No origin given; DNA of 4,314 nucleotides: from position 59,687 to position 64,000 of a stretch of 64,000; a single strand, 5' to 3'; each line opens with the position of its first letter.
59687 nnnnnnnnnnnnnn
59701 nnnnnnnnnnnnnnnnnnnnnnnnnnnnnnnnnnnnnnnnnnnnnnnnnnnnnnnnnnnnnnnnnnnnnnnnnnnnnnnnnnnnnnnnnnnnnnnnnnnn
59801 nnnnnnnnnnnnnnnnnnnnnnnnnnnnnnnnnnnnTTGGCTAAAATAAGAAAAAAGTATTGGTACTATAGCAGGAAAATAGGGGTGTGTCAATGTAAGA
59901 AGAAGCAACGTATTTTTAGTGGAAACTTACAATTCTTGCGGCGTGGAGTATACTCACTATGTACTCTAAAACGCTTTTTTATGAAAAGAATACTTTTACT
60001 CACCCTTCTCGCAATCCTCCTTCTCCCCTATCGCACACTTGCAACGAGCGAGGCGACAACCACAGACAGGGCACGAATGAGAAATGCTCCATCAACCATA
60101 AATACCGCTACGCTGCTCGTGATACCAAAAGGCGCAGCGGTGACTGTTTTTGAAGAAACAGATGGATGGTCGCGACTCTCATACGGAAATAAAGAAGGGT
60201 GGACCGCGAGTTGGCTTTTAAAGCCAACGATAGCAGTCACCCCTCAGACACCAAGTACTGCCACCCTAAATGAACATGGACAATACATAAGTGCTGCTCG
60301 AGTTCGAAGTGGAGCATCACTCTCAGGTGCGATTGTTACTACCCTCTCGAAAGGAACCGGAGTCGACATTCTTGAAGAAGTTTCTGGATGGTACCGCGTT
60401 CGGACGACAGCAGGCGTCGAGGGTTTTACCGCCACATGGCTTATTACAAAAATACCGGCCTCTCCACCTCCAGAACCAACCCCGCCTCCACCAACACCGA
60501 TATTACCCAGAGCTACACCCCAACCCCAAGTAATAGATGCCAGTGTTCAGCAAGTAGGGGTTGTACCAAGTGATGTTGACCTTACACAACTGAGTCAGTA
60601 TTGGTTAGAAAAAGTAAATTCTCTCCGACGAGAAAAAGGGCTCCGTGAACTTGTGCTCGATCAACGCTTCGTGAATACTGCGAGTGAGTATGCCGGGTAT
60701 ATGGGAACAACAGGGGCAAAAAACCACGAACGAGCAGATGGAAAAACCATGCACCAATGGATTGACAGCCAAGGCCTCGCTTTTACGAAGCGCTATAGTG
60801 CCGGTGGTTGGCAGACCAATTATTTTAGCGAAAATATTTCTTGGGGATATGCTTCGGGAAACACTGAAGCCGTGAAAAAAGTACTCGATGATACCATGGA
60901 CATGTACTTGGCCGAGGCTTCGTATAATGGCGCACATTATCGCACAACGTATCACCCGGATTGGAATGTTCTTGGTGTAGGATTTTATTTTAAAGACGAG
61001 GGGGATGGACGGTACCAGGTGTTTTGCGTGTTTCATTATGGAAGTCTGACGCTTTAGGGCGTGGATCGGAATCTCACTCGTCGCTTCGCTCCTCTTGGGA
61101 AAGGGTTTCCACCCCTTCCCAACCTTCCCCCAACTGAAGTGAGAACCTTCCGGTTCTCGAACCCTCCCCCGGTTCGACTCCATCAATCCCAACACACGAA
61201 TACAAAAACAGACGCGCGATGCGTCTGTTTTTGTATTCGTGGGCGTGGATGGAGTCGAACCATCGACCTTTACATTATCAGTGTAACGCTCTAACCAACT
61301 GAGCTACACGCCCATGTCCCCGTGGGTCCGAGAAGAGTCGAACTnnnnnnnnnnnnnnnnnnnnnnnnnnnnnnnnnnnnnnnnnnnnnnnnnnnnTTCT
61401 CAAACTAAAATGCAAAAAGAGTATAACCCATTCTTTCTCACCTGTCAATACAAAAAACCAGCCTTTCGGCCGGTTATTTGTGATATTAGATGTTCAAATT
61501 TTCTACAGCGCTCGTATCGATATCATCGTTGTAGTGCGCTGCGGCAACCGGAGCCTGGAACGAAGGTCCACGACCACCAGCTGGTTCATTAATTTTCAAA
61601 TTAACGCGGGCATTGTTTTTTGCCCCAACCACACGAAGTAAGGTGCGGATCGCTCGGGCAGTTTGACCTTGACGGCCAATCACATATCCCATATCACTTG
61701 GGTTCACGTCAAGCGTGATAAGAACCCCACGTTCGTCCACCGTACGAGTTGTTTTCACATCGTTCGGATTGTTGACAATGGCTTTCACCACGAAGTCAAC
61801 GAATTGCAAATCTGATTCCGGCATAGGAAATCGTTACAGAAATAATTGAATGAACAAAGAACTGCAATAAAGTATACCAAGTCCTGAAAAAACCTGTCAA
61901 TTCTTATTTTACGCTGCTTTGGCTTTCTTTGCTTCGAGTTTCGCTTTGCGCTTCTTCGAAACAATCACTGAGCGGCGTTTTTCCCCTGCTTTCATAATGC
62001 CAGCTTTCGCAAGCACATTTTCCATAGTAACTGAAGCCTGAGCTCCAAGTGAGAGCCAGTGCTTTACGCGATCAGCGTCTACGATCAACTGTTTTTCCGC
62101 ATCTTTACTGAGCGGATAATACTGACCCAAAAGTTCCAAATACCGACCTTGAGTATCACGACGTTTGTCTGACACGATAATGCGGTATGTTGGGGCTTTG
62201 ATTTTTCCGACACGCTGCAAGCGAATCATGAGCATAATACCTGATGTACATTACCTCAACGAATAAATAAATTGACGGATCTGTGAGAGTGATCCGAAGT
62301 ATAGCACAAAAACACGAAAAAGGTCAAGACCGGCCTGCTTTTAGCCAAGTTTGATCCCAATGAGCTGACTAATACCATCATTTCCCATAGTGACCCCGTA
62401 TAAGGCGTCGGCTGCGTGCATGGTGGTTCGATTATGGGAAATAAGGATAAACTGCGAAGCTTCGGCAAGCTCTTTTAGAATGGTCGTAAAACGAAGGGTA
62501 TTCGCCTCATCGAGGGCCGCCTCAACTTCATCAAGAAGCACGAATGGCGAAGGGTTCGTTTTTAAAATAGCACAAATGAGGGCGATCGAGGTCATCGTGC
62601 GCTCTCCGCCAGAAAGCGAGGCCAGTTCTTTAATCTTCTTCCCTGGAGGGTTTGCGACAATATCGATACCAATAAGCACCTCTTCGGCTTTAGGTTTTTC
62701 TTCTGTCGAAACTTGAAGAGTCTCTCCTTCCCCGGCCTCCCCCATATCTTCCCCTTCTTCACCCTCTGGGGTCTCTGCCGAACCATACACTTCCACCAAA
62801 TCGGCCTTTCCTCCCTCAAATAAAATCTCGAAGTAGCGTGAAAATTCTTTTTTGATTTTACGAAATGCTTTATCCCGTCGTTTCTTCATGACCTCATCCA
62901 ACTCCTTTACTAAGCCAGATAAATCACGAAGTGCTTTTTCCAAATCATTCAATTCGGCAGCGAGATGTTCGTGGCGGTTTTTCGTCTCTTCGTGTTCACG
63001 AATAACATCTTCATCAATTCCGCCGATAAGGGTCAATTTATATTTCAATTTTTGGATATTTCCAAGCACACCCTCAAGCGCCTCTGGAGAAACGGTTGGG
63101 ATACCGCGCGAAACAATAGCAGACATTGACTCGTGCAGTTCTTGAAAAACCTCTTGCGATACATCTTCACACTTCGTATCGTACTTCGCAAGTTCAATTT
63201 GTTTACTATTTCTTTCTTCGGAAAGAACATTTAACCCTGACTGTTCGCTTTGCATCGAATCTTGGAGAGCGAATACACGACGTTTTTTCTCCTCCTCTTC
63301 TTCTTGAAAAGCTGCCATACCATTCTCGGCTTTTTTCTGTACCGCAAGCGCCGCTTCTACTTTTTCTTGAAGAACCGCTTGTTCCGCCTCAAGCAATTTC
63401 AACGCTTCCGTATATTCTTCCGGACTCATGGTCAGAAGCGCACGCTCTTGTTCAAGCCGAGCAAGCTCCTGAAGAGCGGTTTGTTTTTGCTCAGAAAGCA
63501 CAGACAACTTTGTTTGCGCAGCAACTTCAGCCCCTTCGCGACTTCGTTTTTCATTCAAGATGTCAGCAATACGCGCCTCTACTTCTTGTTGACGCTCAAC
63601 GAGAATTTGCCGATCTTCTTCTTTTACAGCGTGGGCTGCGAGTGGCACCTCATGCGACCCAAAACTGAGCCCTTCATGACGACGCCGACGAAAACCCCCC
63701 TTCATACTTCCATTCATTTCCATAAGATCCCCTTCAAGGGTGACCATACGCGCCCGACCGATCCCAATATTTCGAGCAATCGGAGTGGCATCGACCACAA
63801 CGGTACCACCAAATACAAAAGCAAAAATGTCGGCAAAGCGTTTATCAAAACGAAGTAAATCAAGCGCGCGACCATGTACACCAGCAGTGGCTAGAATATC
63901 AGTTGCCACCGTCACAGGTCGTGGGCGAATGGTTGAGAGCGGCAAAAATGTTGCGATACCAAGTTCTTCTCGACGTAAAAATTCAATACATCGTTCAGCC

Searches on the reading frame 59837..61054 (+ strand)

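Call 66: search_protein_families(library=pfam, proteins=[window:59837-61054:+], max_evalue=0.001)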
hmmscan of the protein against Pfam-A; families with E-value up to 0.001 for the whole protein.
window:59837-61054:+ (406 aa): 4 families
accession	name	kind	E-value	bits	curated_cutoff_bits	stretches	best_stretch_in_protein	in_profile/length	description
PF08239.17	SH3_3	-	2e-21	76.4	27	2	152-202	1-52/54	Bacterial SH3 domain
PF00188.32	CAP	-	1.2e-09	39.5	21.1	1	257-401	1-117/117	Cysteine-rich secretory protein family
PF06347.19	SH3_4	-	2.2e-09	37.4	24.1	0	77-127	3-53/56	Bacterial SH3 domain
PF18348.7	SH3_16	-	2.4e-05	24.5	25.8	0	158-190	3-35/49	Bacterial dipeptidyl-peptidase Sh3 domain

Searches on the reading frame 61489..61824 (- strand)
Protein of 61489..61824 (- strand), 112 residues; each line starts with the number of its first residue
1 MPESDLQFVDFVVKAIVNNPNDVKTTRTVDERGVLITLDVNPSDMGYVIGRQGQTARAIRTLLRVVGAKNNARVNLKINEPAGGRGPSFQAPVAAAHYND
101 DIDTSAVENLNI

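Call 8: search_protein_families(library=pfam, proteins=[window:61489-61824:-], max_evalue=0.001)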
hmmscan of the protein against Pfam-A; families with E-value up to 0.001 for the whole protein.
window:61489-61824:- (112 aa): 2 families
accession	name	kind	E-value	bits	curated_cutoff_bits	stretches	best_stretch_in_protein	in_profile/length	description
PF13083.13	KH_KhpA-B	-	1.7e-21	76.4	32.1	1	7-78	2-73/73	KhpA/KhpB, KH domain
PF07650.23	KH_2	-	0.00075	19.7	22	1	37-79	28-71/78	KH domain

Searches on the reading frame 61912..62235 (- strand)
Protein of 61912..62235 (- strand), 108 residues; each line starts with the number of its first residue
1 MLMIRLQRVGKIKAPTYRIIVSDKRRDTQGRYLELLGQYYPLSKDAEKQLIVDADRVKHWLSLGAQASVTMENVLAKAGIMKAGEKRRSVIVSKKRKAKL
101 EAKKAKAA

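Call 8: search_protein_families(library=pfam, proteins=[window:61912-62235:-], max_evalue=0.001)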
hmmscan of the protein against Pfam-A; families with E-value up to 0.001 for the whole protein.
window:61912-62235:- (108 aa): 1 family
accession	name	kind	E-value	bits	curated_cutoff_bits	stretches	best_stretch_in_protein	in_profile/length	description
PF00886.24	Ribosomal_S16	-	1.4e-18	67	27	1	8-68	1-62/62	Ribosomal protein S16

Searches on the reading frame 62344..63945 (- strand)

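Call 8: search_protein_families(library=pfam, proteins=[window:62344-63945:-], max_evalue=0.001)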
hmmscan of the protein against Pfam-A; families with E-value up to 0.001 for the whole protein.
window:62344-63945:- (534 aa): 3 families
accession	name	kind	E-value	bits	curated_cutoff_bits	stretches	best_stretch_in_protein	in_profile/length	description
PF02463.25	SMC_N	-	1.1e-27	97.3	40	1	106-526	89-219/220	RecF/RecN/SMC N terminal domain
PF13304.12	AAA_21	-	2.9e-05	24.7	27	1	454-505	246-299/304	AAA domain, putative AbiEii toxin, Type IV TA system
PF06470.18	SMC_hinge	-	3.9e-05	24.5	22.5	1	1-60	59-115/116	SMC proteins Flexible Hinge Domain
